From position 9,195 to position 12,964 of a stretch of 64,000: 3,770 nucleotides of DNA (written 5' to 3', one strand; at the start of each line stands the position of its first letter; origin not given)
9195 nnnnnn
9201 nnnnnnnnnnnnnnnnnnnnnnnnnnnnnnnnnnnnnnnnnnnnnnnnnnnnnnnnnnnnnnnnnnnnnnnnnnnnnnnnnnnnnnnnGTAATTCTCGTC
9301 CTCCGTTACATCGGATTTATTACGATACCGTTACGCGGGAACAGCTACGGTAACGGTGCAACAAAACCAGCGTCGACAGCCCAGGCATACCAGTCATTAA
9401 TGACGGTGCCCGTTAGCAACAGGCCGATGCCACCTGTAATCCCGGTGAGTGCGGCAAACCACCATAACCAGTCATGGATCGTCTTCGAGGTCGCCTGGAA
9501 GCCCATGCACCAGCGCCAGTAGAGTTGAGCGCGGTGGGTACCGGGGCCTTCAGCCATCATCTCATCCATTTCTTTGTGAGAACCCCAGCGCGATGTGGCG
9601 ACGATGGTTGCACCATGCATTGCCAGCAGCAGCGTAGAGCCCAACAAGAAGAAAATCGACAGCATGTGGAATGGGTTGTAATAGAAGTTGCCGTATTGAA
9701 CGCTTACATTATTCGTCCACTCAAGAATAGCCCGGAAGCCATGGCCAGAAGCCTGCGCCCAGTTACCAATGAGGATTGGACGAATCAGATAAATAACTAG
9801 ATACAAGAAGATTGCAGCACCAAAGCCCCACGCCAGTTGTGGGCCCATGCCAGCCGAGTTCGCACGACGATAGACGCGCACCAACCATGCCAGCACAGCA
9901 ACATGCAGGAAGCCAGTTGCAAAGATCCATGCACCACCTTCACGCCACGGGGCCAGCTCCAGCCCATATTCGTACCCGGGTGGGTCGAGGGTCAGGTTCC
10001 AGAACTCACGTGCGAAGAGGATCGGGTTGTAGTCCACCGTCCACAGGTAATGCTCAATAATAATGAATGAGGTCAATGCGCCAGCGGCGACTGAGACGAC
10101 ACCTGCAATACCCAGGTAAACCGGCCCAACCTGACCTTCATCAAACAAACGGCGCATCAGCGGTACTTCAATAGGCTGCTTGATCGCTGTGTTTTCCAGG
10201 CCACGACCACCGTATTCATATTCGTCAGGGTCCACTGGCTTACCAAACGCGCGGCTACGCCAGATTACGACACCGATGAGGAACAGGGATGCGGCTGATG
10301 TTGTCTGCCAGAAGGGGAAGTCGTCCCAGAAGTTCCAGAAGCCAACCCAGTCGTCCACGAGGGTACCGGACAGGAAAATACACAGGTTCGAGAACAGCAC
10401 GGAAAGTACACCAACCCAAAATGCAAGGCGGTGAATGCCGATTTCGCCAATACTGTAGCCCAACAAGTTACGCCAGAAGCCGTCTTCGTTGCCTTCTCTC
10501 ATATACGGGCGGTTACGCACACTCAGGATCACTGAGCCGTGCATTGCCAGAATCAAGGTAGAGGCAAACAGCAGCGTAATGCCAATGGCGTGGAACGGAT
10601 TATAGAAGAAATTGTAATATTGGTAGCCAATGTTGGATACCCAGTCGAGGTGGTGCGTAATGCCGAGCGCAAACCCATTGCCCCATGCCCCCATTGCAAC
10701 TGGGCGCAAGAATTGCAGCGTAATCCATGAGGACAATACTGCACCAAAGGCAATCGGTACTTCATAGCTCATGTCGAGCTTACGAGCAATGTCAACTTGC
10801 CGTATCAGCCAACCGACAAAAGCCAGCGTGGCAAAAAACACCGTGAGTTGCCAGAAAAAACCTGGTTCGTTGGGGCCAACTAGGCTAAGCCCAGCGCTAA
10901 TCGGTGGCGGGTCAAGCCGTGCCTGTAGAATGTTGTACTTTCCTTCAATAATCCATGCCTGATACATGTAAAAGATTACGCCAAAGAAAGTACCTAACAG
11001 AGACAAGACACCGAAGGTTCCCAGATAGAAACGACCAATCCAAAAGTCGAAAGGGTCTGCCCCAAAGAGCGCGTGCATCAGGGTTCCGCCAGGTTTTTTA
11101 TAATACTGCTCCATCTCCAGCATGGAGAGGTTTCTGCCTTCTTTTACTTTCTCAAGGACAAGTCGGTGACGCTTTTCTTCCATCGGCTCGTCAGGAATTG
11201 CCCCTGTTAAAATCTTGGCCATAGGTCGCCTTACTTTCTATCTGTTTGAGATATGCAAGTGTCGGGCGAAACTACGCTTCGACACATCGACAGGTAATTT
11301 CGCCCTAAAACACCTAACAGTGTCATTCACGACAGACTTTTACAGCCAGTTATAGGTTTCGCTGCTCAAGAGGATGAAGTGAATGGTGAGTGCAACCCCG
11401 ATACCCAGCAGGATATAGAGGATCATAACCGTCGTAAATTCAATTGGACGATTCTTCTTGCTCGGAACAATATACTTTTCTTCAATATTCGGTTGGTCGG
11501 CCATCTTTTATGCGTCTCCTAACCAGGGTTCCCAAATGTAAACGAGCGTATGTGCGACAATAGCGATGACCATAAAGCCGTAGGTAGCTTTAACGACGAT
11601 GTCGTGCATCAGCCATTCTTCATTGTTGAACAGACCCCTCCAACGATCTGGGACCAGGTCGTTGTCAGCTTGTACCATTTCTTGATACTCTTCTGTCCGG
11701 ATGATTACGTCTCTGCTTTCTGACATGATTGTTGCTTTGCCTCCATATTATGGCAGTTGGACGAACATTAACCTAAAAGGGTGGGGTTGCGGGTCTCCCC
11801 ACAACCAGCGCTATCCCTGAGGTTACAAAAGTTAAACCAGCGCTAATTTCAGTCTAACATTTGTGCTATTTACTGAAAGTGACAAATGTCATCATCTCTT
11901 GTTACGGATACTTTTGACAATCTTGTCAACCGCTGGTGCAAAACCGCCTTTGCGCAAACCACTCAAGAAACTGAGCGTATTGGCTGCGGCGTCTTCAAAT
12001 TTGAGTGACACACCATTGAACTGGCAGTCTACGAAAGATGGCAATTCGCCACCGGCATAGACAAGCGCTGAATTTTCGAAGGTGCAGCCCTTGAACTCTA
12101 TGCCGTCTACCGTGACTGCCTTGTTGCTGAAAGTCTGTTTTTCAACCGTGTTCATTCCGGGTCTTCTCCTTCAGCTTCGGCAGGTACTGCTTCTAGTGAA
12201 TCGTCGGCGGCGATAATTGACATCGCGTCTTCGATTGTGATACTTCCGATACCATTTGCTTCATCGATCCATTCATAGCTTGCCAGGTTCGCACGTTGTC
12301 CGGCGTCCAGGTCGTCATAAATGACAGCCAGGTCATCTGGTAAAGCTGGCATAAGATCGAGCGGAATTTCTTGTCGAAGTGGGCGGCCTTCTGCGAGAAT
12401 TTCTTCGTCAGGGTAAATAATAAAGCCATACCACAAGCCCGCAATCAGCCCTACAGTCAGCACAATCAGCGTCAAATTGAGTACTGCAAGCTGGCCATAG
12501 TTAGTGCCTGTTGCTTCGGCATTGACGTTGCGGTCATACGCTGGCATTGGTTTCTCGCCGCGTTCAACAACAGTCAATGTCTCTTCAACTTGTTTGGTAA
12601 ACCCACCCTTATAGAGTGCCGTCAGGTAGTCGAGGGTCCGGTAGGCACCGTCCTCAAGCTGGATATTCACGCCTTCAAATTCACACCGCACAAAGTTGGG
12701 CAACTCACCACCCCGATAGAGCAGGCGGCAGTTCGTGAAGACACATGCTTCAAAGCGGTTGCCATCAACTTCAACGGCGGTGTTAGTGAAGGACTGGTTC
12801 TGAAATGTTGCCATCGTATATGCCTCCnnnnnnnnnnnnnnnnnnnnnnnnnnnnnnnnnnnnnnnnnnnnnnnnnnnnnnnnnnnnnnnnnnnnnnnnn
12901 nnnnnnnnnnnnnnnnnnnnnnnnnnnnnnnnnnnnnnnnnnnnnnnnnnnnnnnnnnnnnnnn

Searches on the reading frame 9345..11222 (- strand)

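Call 4: search_protein_families(library=pfam, proteins=[window:9345-11222:-], max_evalue=0.01)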
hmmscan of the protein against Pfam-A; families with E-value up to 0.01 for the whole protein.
window:9345-11222:- (625 aa): 1 family
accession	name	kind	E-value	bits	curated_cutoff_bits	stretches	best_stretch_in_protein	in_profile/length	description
PF00124.24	Photo_RC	-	1.2e-148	493.8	27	2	368-620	1-259/260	Photosynthetic reaction centre protein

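Call 5: search_protein_families(library=ncbifam, proteins=[window:9345-11222:-], max_evalue=0.01)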
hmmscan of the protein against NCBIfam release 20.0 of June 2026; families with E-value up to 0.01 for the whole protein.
window:9345-11222:- (625 aa): 5 families
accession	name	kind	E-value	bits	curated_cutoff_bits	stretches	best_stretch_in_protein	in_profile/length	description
NF011075.0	PRK14505.1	equivalog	7.1e-253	840.6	904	1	37-625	39-631/643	bifunctional photosynthetic reaction center subunit L/M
TIGR01115.1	pufM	equivalog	9.2e-150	498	364.25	2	346-620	30-303/305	photosynthetic reaction center subunit M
TIGR01157.1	pufL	equivalog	3.7e-100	334.2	266.2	2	70-305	1-239/239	photosynthetic reaction center subunit L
TIGR01152.1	psbD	equivalog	3.6e-18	65.9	600.6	2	423-544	101-222/352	photosystem II D2 protein (photosystem q(a) protein)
TIGR01151.1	psbA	equivalog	2.1e-14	53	596.05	2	123-236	111-223/360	photosystem II q(b) protein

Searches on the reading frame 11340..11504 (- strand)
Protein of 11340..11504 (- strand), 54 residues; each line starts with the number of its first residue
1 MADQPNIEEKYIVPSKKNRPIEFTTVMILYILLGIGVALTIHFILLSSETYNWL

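Call 4: search_protein_families(library=pfam, proteins=[window:11340-11504:-], max_evalue=0.01)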
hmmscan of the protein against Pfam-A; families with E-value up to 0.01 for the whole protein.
window:11340-11504:- (54 aa): 1 family
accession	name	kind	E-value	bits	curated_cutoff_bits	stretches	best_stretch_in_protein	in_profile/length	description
PF00556.25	LHC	-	0.00024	21.7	23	1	24-54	11-39/39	Antenna complex alpha/beta subunit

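Call 5: search_protein_families(library=ncbifam, proteins=[window:11340-11504:-], max_evalue=0.01)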
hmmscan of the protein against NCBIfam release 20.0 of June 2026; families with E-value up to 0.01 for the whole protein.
window:11340-11504:- (54 aa): 2 families
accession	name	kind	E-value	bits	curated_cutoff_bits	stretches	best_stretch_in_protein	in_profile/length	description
NF040861.1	pufA_517_ASD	equivalog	5.8e-07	29.5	35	1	26-54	12-40/41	light-harvesting antenna LH1, alpha subunit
TIGR04429.1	Phr_nterm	subfamily_domain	0.0085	16.5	25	0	28-51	4-27/28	Phr family secreted Rap phosphatase inhibitor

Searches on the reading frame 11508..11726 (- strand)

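Call 4: search_protein_families(library=pfam, proteins=[window:11508-11726:-], max_evalue=0.01)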
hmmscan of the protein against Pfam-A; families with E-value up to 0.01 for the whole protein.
window:11508-11726:- (72 aa): 1 family
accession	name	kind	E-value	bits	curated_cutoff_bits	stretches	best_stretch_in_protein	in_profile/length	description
PF00556.25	LHC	-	3.6e-10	40.3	23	1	36-69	3-39/39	Antenna complex alpha/beta subunit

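Call 5: search_protein_families(library=ncbifam, proteins=[window:11508-11726:-], max_evalue=0.01)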
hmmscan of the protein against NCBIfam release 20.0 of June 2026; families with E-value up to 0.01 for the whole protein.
window:11508-11726:- (72 aa): 1 family
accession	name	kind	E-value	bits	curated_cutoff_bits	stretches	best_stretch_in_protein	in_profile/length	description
NF040862.1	pufB_517_ASD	equivalog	5.9e-19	67.8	61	1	29-69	2-42/42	light-harvesting antenna LH1, beta subunit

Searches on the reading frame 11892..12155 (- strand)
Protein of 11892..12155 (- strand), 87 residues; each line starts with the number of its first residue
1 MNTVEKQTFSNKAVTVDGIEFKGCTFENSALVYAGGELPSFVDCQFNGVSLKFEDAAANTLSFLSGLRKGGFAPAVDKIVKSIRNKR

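Call 4: search_protein_families(library=pfam, proteins=[window:11892-12155:-], max_evalue=0.01)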
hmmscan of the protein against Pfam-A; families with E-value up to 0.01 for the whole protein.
window:11892-12155:- (87 aa): 1 family
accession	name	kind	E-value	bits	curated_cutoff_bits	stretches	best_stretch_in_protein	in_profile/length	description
PF13576.12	Pentapeptide_3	-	0.0035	18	27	0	15-56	5-36/48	Pentapeptide repeats (9 copies)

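Call 5: search_protein_families(library=ncbifam, proteins=[window:11892-12155:-], max_evalue=0.01)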
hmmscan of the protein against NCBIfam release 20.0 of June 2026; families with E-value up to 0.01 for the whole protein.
window:11892-12155:- (87 aa): 1 family
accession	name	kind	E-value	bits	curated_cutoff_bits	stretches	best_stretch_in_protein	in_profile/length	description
NF051894.1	anti_phage_HalA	equivalog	0.0049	16.1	250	1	17-52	90-125/338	anti-phage Hailong system effector protein HalA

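Call 42: search_protein_representatives(protein=window:11892-12155:-)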
Query: 87 residues. Proteins with E-value up to 0.001 (for the whole library): 1085; up to 1e-10: 100; up to 1e-30: 1. The best 150 are listed.
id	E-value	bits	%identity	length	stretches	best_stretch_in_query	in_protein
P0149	2.9e-46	170.7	37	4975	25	7-61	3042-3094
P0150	1.1e-27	111.6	65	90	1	4-86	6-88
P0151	1.0e-25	105.4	57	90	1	2-84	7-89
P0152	1.5e-21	92.1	50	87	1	1-86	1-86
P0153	4.5e-21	90.6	58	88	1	1-85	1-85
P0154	4.6e-21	90.5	53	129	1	4-86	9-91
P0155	9.5e-20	86.3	50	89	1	1-86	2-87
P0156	1.8e-19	85.4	54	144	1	4-85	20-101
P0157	2.2e-19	85.2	49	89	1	3-87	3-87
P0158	2.1e-18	82.0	48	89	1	4-85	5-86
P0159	2.1e-18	82.0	55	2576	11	20-44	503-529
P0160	1.1e-17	79.7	46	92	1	1-85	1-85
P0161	1.3e-17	79.5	54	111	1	7-85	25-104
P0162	2.5e-17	78.6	53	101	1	8-85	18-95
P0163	4.8e-17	77.7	46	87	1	2-85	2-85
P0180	1.1e-13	67.1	34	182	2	4-73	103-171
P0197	9.6e-13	64.0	41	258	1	7-86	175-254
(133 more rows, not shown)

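Call 63: search_protein_families(library=pfam, proteins=[P0149, P0159, P0180, P0197, P0152, P0156], max_evalue=0.001)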
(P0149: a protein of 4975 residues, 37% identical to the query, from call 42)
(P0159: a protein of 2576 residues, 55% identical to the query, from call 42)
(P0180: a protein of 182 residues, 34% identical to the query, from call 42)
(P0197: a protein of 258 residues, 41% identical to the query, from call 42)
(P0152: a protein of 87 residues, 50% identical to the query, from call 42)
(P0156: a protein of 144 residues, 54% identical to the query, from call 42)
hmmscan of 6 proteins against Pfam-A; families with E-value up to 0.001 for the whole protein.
P0149 (4975 aa): 7 families
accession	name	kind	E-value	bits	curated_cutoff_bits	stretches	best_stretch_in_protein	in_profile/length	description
PF17963.7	Big_9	-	5.6e-51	171.8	23.6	6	3760-3841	12-88/89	Bacterial Ig domain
PF17892.7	Cadherin_5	-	3.7e-39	132.9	26.5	4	3755-3844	10-98/98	Cadherin-like domain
PF13448.11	DUF4114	-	3.1e-17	63.7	27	2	3996-4091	1-84/85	Domain of unknown function (DUF4114)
PF17803.7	Cadherin_4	-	2.6e-16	60.3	25.1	3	3837-3904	1-71/71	Bacterial cadherin-like domain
PF02783.20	MCR_beta_N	-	1.3e-15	58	22.2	0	745-805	59-119/182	Methyl-coenzyme M reductase beta subunit, N-terminal domain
PF24448.1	T4_y05I_C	-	1.4e-07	32.2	27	0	677-714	15-56/69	y05I-like putative transcription factor C-terminal domain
PF19076.6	CshA_repeat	-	6.3e-06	27.2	27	0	3771-3841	37-101/103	Surface adhesin CshA repetitive domain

P0159 (2576 aa): 0 families

P0180 (182 aa): 0 families

P0197 (258 aa): 0 families

P0152 (87 aa): 0 families

P0156 (144 aa): 0 families

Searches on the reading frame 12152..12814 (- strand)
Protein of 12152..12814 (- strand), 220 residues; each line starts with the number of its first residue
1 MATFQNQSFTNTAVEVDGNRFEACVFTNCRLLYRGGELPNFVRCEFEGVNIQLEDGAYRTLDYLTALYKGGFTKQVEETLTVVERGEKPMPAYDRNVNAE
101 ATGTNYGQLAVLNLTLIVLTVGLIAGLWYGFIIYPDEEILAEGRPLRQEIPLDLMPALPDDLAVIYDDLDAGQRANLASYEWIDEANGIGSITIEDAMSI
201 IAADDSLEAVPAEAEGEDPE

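Call 4: search_protein_families(library=pfam, proteins=[window:12152-12814:-], max_evalue=0.01)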
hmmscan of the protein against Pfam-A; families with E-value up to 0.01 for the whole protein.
window:12152-12814:- (220 aa): 0 families

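Call 5: search_protein_families(library=ncbifam, proteins=[window:12152-12814:-], max_evalue=0.01)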
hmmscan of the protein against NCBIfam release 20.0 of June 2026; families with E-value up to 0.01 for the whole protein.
window:12152-12814:- (220 aa): 0 families

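Call 9: find_homologous_proteins(query=window:12152-12814:-, max_evalue=0.001)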
Query window:12152-12814:- (220 aa): 12 proteins with E <= 0.001 among 441 candidates.
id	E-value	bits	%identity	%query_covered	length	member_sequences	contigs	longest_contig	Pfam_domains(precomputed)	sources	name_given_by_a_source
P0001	4.9e-142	489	100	100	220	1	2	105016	-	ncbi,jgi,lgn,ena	jgi:hypothetical protein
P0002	3.3e-121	421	85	100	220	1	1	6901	-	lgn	-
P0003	3.4e-112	392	81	100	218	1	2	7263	-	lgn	-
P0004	1.6e-66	242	53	98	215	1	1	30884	-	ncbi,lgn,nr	ncbi:MAG: hypothetical protein GYB66_03520 [Chloroflexi bacterium]|nr:hypothetical protein [Chlorofl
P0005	3.5e-62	228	54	91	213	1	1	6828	-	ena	-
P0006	3.0e-61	225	53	91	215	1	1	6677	-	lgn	-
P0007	4.9e-61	225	51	91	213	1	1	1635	-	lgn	-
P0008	8.1e-55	204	50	93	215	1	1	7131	-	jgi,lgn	-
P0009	7.7e-53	198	46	91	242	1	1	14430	-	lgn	-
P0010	6.5e-52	195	48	99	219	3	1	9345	-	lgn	-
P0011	1.5e-45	174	44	94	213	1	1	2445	-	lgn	-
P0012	1.9e-45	174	47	94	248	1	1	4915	-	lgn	-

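Call 10: find_encoding_contigs(protein=P0004, flank=10000, max_places=3)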
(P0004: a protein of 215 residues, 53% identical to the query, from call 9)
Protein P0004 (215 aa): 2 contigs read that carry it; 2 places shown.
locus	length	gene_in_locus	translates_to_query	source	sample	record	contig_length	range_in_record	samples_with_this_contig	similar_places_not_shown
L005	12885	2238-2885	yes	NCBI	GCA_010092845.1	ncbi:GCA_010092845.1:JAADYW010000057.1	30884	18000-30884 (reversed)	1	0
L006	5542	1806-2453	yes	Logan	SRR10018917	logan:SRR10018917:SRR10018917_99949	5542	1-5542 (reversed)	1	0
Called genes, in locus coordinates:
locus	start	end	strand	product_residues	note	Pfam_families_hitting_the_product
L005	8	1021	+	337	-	PF03916:NrfD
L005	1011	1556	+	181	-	PF11821:ActD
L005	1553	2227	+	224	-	PF00034:Cytochrom_C, PF13442:Cytochrome_CBB3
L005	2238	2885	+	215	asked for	-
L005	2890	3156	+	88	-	-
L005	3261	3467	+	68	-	PF00556:LHC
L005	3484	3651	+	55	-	-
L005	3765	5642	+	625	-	PF00124:Photo_RC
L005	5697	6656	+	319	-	PF02276:CytoC_RC, PF14522:Cytochrome_C7 (faint), PF02276:CytoC_RC (weak)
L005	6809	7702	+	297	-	PF01040:UbiA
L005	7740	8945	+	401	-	PF01266:DAO (faint), PF01494:FAD_binding_3, PF22578:GGR_cat (weak)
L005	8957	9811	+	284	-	PF12291:DUF3623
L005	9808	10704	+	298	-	PF00561:Abhydrolase_1, PF06821:Ser_hydrolase (faint), PF12146:Hydrolase_4, PF12697:Abhydrolase_6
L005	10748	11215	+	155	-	PF07284:BCHF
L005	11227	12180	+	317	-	PF08240:ADH_N (weak), PF16912:Glu_dehyd_C (faint), PF00107:ADH_zinc_N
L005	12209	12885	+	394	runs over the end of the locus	PF00142:Fer4_NifH, PF01656:CbiA, PF10609:ParA (faint)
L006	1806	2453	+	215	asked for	-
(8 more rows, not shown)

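Call 11: find_encoding_contigs(protein=P0009, flank=10000, max_places=3)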
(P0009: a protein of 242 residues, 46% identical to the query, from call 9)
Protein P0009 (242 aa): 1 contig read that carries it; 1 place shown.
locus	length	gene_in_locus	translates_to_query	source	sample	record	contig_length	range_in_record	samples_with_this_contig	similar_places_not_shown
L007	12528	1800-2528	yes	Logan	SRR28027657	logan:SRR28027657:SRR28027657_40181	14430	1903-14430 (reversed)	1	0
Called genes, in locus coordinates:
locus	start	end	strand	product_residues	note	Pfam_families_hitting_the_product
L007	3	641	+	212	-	?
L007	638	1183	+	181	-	PF11821:ActD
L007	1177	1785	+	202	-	PF13442:Cytochrome_CBB3, PF00034:Cytochrom_C (faint)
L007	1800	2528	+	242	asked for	-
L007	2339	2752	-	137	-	-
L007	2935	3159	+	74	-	PF00556:LHC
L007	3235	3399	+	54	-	PF00556:LHC (weak)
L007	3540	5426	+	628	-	PF00124:Photo_RC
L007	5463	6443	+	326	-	PF02276:CytoC_RC, PF14522:Cytochrome_C7 (faint)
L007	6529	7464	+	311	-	PF01040:UbiA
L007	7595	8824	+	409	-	PF01266:DAO (faint), PF01494:FAD_binding_3, PF22578:GGR_cat (weak)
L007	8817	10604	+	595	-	PF12291:DUF3623, PF00561:Abhydrolase_1, PF12146:Hydrolase_4, PF12697:Abhydrolase_6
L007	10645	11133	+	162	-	PF07284:BCHF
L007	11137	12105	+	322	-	PF08240:ADH_N (weak), PF16912:Glu_dehyd_C, PF00107:ADH_zinc_N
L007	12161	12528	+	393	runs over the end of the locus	PF00142:Fer4_NifH, PF01656:CbiA, PF10609:ParA (faint), PF13614:AAA_31 (faint)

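Call 12: find_encoding_contigs(protein=P0010, flank=10000, max_places=3)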
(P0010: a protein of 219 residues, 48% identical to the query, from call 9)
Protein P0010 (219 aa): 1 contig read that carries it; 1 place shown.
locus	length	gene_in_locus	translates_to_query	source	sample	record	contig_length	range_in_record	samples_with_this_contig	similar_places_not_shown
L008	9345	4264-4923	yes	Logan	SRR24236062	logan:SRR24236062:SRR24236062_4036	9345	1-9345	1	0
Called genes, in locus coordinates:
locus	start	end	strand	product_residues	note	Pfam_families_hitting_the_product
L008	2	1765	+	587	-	?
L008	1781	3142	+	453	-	PF03916:NrfD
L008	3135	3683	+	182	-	PF11821:ActD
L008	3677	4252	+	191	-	PF13442:Cytochrome_CBB3, PF00034:Cytochrom_C (weak)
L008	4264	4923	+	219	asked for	-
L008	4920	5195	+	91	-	-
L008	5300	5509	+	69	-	PF00556:LHC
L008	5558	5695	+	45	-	PF00556:LHC (weak)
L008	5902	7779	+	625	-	PF00124:Photo_RC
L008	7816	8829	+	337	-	PF02276:CytoC_RC, PF14522:Cytochrome_C7 (faint), PF02276:CytoC_RC (weak)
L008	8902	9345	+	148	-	?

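Call 19: search_solved_structures(query=window:12152-12814:-, max_evalue=10)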
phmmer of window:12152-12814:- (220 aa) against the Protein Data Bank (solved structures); distinct sequences matched with E-value up to 10: 1.
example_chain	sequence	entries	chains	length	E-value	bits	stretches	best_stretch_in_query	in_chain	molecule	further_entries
2w7z_A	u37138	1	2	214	2.3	11.4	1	15-51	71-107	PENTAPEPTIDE REPEAT FAMILY PROTEIN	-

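Call 64: predict_structure(alignment_id=A3)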
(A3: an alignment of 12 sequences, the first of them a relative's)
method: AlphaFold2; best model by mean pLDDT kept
length: 220 residues; sequences in the alignment: 12
mean_pLDDT: 65.4   pTM: 0.31
mean pLDDT of the five models: 65.4, 64.5, 56.6, 56.4, 48.2
residues with pLDDT >= 90: 0; 70-90: 90; 50-70: 90; < 50: 40
segments of 3 or more residues with pLDDT < 50: 85-101, 204-220
pLDDT, mean of each block of 10 residues (from residue 1): 85 86 87 82 84 74 68 64 46 44 60 84 82 62 54 57 66 58 53 59 47 36
secondary structure, 60 per line:
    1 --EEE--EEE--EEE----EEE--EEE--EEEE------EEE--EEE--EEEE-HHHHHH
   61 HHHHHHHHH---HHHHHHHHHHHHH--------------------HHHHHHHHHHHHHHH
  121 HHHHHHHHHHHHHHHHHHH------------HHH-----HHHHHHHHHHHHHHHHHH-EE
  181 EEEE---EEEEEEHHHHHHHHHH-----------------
elements in order: E3-5 E8-10 E13-15 E20-22 E25-27 E30-33 E40-42 E45-47 E50-53 H55-69 H73-85 H106-139 H160-177 E179-184 E188-193 H194-203

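Call 66: fold_search(model_id=the predicted structure, library=pdb)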
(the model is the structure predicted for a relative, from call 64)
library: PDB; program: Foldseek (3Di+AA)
matches with E <= 10: 78; with E <= 0.001: 0
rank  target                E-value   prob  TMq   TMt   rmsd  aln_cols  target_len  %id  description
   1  5jlv_C                8.2e-03  0.63  0.12  0.22   7.5        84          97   17  Receptor binding domain of Botulinum neurotoxin A in complex with human glycosylated SV2C (released 2016-06-15)
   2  5jlv_D                1.3e-02  0.72  0.13  0.23   6.2        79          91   15  Receptor binding domain of Botulinum neurotoxin A in complex with human glycosylated SV2C (released 2016-06-15)
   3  5jmc_H                1.4e-02  0.41  0.09  0.19  10.8        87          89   15  Receptor binding domain of Botulinum neurotoxin A in complex with rat SV2C (released 2016-06-15)
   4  5jmc_B                2.3e-02  0.23  0.09  0.19  12.5        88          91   19  Receptor binding domain of Botulinum neurotoxin A in complex with rat SV2C (released 2016-06-15)
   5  5moy_B                2.4e-02  0.38  0.11  0.20  10.7        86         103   14  Crystal structure of the BoNT/A2 receptor-binding domain in complex with the luminal domain of its neuronal receptor S (released 2017-03-15)
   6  7uia_F                2.9e-02  1.00  0.18  0.39   3.7        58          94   17  Crystal structure of BoNT/E receptor binding domain in complex with SV2 and VHH (released 2023-04-05)
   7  7uia_C                3.3e-02  0.20  0.09  0.18  12.2        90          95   18  Crystal structure of BoNT/E receptor binding domain in complex with SV2 and VHH (released 2023-04-05)
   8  4jra_D                3.5e-02  0.75  0.14  0.27   6.6        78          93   15  CRYSTAL STRUCTURE OF THE BOTULINUM NEUROTOXIN A RECEPTOR-BINDING DOMAIN IN COMPLEX WITH THE LUMINAL DOMAIN Of SV2C (released 2013-11-20)
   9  8jlh_C                4.5e-02  0.84  0.13  0.25   7.5        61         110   15  Cryo-EM structure of SV2A dimer in complex with BoNT/A2 Hc and levetiracetam (released 2024-05-01)
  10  9fyq_A                4.8e-02  0.75  0.14  0.06   7.5        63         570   14  Cryo-EM structure of native SV2A in complex with TeNT-Hc, gangliosides and Pro-Macrobody 5 (released 2025-05-21)
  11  8jli_A                5.8e-02  0.75  0.13  0.06   7.9        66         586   15  Cryo-EM structure of SV2A dimer in complex levetiracetam (released 2024-05-01)
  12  8jlc_A                9.1e-02  0.44  0.14  0.06   7.5        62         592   18  Cryo-EM structure of SV2A in complex with BoNT/A2 Hc and levetiracetam (released 2024-05-01)
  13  2xt4_A                9.1e-02  0.20  0.10  0.11   8.0        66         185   20  Structure of the pentapeptide repeat protein AlbG, a resistance factor for the topoisomerase poison albicidin. (released 2010-10-13)
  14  8jle_A                1.4e-01  0.33  0.12  0.22   7.0        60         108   17  Cryo-EM structure of SV2A LD4 in complex with BoNT/A2 Hc in the SV2A-levetiracetam-BoNT/A2 Hc complex (released 2024-05-01)
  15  5jmc_D                1.9e-01  0.10  0.09  0.19  12.6        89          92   18  Receptor binding domain of Botulinum neurotoxin A in complex with rat SV2C (released 2016-06-15)
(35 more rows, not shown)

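Call 69: list_cluster_members(proteins=[P0001, P0013])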
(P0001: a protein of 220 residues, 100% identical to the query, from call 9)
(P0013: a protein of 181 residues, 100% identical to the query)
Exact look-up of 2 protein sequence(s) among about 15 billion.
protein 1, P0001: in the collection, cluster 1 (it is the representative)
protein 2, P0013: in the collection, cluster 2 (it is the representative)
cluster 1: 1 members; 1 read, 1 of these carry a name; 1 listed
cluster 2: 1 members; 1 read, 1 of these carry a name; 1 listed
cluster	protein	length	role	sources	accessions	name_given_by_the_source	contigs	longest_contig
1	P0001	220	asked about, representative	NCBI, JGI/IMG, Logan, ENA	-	hypothetical protein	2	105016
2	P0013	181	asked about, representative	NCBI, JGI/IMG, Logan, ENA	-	hypothetical protein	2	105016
